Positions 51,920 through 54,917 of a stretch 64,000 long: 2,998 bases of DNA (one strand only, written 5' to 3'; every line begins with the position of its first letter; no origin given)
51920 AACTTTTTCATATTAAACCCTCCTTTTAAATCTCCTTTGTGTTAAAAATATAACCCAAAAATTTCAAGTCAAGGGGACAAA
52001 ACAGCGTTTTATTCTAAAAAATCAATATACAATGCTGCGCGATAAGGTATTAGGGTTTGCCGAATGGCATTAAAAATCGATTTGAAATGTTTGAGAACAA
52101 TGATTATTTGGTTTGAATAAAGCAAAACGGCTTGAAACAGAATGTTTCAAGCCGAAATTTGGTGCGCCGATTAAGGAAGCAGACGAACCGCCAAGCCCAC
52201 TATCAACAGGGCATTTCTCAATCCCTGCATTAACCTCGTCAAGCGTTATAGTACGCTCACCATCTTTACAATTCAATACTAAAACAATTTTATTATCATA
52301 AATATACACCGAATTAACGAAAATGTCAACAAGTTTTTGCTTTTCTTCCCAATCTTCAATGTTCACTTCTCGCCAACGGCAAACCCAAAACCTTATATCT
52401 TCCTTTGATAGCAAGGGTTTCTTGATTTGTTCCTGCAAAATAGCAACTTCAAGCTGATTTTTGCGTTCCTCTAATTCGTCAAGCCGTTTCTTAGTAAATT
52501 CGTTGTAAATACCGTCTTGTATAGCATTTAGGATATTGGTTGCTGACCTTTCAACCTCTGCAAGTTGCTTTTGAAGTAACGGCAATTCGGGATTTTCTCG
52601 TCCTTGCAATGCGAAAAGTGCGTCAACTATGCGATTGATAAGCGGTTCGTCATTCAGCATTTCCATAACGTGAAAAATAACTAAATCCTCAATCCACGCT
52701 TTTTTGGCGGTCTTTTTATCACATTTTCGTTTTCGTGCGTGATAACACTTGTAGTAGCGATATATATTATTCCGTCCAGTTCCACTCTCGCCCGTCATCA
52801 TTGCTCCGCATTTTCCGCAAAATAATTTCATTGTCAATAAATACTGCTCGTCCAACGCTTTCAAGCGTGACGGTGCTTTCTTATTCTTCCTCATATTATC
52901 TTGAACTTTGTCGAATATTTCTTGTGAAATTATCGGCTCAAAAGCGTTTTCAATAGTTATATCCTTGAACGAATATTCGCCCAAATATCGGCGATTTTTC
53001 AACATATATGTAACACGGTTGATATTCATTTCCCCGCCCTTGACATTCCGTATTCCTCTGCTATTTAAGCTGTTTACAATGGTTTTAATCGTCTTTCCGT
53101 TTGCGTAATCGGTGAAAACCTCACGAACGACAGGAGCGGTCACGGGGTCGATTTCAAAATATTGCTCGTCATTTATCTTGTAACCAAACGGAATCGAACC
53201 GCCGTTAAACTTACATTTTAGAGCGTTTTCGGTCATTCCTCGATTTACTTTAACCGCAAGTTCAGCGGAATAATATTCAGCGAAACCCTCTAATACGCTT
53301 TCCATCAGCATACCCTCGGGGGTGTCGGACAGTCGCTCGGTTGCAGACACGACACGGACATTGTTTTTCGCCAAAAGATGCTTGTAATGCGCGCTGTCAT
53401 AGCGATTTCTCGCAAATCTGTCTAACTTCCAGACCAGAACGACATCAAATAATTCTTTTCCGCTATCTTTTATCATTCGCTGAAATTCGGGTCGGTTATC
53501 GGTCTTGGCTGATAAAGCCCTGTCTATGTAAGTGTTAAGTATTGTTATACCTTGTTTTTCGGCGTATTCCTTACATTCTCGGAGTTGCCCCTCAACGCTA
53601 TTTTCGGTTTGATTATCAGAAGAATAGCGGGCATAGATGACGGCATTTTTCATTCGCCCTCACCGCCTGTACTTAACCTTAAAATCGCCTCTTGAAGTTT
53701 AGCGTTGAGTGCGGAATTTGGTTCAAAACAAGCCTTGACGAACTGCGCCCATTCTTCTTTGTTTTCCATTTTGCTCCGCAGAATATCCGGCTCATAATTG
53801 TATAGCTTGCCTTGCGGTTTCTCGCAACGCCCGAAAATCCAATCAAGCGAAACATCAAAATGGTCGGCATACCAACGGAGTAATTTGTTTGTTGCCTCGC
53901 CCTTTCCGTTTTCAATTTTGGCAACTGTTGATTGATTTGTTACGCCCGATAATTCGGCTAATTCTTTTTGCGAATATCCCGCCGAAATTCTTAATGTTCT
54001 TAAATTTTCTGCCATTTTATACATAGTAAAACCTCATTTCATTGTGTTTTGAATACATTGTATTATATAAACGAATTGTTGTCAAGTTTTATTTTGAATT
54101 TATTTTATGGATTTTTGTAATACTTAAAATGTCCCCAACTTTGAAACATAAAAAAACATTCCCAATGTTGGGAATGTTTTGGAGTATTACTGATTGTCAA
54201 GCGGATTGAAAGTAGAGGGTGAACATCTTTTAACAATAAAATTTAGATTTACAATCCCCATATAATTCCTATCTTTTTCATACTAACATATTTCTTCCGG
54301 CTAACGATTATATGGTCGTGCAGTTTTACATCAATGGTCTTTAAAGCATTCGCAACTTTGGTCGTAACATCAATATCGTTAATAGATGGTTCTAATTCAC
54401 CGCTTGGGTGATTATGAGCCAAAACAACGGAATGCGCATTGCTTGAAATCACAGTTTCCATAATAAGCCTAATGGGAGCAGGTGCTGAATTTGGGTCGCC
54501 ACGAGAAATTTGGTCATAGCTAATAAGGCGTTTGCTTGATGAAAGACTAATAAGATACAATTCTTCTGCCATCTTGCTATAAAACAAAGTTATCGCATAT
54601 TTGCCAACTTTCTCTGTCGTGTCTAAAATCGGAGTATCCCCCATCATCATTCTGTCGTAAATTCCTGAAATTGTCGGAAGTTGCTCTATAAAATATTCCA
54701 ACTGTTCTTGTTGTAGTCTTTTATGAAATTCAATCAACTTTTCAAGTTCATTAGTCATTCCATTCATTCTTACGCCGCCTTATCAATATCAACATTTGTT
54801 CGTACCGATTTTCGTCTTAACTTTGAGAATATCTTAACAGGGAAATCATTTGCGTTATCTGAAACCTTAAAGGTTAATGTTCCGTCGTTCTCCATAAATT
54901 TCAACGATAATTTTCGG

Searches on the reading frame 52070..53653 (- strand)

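Call 7: search_protein_families(library=pfam, proteins=[window:52070-53653:-], max_evalue=0.01)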
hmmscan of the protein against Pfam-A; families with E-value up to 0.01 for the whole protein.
window:52070-53653:- (527 aa): 3 families
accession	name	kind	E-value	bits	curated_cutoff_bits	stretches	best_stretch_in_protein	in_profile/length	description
PF00239.26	Resolvase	-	4.7e-33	114.8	23.3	1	4-144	1-140/145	Resolvase, N terminal domain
PF07508.19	Recombinase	-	9.2e-20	71.2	21.1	1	170-257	1-102/102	Recombinase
PF13408.12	Zn_ribbon_recom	-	4e-11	43.5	25.3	1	272-326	1-54/58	Recombinase zinc beta ribbon domain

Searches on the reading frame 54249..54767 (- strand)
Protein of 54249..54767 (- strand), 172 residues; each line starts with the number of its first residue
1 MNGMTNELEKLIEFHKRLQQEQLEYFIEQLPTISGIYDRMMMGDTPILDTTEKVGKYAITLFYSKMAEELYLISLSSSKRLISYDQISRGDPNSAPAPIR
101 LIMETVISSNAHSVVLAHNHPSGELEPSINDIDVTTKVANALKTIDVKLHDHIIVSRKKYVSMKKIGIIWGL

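Call 38: search_protein_families(library=pfam, proteins=[window:54249-54767:-], max_evalue=0.00001)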
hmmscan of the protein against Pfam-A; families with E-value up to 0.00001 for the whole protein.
window:54249-54767:- (172 aa): 1 family
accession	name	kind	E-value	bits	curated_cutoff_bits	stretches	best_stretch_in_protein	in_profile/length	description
PF04002.20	RadC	-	8.8e-35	119.7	22.1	1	49-165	2-118/121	RadC-like JAB domain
